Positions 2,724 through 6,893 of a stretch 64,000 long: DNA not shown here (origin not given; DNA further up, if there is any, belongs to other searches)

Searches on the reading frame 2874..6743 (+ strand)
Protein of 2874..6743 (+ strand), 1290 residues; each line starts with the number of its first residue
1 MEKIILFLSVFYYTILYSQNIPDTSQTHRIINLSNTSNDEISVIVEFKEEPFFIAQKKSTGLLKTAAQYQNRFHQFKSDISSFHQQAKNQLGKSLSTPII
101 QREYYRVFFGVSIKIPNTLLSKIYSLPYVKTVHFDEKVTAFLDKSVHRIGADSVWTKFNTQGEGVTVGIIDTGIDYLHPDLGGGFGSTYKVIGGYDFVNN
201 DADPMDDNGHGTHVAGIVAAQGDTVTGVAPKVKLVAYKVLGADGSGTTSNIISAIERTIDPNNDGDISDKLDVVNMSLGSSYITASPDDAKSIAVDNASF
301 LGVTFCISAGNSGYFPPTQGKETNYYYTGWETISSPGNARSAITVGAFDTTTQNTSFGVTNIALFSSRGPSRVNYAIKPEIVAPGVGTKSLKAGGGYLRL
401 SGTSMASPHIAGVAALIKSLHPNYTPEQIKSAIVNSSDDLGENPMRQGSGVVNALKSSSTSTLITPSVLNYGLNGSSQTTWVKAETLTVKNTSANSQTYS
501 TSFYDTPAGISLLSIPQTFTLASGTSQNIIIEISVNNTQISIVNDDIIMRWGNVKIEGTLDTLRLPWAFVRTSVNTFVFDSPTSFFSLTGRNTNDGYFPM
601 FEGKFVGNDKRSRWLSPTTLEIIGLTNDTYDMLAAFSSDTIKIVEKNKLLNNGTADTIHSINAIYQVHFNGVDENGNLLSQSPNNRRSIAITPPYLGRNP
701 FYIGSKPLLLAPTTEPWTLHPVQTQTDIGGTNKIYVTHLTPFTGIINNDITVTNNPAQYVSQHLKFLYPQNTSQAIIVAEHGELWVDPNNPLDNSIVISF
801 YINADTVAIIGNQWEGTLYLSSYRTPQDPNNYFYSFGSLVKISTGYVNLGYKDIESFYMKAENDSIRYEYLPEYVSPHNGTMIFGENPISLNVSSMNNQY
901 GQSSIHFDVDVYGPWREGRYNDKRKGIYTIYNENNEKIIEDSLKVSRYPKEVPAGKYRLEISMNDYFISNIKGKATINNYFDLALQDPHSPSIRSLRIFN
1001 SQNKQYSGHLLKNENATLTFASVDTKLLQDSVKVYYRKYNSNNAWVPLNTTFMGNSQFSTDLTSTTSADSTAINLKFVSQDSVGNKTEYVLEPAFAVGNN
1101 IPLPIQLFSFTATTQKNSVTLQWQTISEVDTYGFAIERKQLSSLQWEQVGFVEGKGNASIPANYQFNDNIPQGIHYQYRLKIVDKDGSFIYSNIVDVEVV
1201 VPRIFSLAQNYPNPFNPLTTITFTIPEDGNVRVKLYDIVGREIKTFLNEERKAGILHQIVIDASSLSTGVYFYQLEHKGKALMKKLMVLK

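Call 90: search_protein_families(library=pfam, proteins=[window:2874-6743:+], max_evalue=0.00001)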
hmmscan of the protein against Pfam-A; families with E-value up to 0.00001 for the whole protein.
window:2874-6743:+ (1290 aa): 2 families
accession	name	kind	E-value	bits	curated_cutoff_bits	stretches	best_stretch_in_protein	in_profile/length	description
PF00082.27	Peptidase_S8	-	3.8e-62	210.7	21.8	1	162-443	1-279/288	Subtilase family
PF18962.6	Por_Secre_tail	-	1.1e-10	42.1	27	1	1211-1288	2-75/75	Secretion system C-terminal sorting domain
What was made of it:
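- On T9SS type A cargo: A host subtilase at 2874-6746 has the same domain (call 90).
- The host uses T9SS: a subtilase with the sorting domain lies at 2874-6746 (call 90).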
